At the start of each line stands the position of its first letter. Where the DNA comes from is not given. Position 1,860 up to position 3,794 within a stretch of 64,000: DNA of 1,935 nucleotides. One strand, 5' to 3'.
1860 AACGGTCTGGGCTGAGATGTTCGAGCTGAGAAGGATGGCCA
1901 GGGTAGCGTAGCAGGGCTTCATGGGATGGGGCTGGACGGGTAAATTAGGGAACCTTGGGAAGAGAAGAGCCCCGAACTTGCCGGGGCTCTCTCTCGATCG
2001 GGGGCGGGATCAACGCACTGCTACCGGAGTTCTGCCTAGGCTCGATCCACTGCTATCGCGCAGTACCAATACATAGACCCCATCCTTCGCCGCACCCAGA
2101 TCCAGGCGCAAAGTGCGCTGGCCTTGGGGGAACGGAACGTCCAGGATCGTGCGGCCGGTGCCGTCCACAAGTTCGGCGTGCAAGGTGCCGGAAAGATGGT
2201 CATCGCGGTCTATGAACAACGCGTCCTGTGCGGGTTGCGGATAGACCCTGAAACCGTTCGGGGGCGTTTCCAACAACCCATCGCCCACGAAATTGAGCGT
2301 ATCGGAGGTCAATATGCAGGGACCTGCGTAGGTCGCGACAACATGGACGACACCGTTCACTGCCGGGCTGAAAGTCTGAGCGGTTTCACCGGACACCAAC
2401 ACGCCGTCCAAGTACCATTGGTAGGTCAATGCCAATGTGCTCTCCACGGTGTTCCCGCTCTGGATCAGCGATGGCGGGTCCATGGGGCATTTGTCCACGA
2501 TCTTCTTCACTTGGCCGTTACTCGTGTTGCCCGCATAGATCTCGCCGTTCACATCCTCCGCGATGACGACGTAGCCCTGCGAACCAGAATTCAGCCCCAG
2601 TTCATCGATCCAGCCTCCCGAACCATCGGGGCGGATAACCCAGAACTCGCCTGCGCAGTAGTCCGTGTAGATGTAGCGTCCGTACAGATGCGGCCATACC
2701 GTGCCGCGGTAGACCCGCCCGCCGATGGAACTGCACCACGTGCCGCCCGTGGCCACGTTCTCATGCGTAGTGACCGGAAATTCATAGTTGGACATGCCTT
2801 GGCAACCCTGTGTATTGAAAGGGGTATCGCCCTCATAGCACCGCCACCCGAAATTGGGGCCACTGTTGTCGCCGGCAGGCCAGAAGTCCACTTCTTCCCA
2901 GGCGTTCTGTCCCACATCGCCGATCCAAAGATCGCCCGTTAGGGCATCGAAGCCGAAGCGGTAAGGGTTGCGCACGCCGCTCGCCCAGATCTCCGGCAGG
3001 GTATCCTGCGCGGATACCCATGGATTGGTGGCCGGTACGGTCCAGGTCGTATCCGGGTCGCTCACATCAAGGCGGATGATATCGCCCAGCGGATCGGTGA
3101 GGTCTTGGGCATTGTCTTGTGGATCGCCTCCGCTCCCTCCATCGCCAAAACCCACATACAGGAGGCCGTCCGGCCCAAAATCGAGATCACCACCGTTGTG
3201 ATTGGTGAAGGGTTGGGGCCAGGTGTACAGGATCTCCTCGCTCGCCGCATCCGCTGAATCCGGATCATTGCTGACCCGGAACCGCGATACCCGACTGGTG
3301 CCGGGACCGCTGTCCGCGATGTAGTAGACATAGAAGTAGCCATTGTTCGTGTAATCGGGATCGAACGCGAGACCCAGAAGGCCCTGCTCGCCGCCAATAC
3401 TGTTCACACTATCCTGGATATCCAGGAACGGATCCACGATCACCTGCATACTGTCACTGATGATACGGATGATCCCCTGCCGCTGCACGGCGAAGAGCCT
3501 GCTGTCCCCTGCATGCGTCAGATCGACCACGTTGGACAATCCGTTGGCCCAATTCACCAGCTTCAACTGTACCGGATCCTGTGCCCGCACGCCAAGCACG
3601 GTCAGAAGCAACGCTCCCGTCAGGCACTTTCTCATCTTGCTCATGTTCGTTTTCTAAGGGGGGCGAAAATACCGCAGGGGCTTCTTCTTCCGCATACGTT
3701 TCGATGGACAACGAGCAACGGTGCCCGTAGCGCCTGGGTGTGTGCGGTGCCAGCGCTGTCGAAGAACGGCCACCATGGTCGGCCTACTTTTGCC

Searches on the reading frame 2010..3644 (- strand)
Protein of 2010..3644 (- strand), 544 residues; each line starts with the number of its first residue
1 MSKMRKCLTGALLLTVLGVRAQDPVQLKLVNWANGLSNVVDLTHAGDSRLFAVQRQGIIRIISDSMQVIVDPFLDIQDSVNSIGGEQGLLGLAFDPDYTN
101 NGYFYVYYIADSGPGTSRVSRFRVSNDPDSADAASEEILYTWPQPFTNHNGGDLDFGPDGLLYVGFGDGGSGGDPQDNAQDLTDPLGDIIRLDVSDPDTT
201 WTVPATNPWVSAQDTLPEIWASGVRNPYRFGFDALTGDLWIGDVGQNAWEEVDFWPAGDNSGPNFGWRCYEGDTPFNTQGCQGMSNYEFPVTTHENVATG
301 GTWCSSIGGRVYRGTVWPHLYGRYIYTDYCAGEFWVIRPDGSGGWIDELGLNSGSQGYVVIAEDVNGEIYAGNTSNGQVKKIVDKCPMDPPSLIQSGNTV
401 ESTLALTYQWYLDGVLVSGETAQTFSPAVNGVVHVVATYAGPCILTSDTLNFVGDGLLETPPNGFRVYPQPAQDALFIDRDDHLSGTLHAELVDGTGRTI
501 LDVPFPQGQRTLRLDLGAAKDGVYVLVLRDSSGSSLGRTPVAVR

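Call 83: search_protein_families(library=pfam, alignment_id=A5, max_evalue=1e-8)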
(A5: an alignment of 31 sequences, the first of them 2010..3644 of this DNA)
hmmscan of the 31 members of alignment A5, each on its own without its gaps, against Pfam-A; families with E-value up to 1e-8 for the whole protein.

A. member 1, window:2010-3644:- (544 aa): 1 family
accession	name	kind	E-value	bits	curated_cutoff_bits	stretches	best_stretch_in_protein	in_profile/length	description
PF07995.17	GSDH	-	7.8e-36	124.4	25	1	40-326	5-275/332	Glucose / Sorbosone dehydrogenase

B. families by the number of members that match (of 31 scanned): 39 families (the first 25 are shown)
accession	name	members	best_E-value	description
PF00009.33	GTP_EFTU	2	2.5e-51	Elongation factor Tu GTP binding domain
PF01433.26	Peptidase_M1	2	2.4e-20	Peptidase family M1 domain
PF00072.30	Response_reg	2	6e-20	Response regulator receiver domain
PF09365.15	DUF2461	1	6e-59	Conserved hypothetical protein (DUF2461)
PF01220.24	DHquinase_II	1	2.6e-51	Dehydroquinase class II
PF14401.11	RLAN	1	3e-46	RimK-like ATPgrasp N-terminal domain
PF09822.16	ABC_transp_aux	1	4.1e-46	ABC-type uncharacterized transport system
PF00589.27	Phage_integrase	1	1.3e-44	Phage integrase family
PF16658.11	RF3_C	1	2.4e-41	Class II release factor RF3, C-terminal domain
PF07995.17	GSDH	1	7.8e-36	Glucose / Sorbosone dehydrogenase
PF03764.24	EFG_IV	1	5.6e-35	Elongation factor G, domain IV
PF00005.33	ABC_tran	1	3e-33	ABC transporter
PF23759.1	GBD_T9SS_assoc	1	8.6e-29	Galactose binding domain-like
PF00679.30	EFG_C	1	7.9e-25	Elongation factor G C-terminus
PF22042.2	EF-G_D2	1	1.3e-24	Elongation factor G domain 2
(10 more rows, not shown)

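Call 84: search_protein_families(library=padloc, alignment_id=A5, max_evalue=1e-8)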
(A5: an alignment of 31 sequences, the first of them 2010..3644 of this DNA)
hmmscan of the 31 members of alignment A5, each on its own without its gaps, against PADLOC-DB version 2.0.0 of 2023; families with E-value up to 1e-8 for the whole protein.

A. member 1, window:2010-3644:- (544 aa): 0 families

B. families by the number of members that match (of 31 scanned): 3 families
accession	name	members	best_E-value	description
PDLC04135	mad3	1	6.5e-30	mads_3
PDLC04140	mad8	1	1e-10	mads_8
PDLC02980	AriA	1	7.6e-10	-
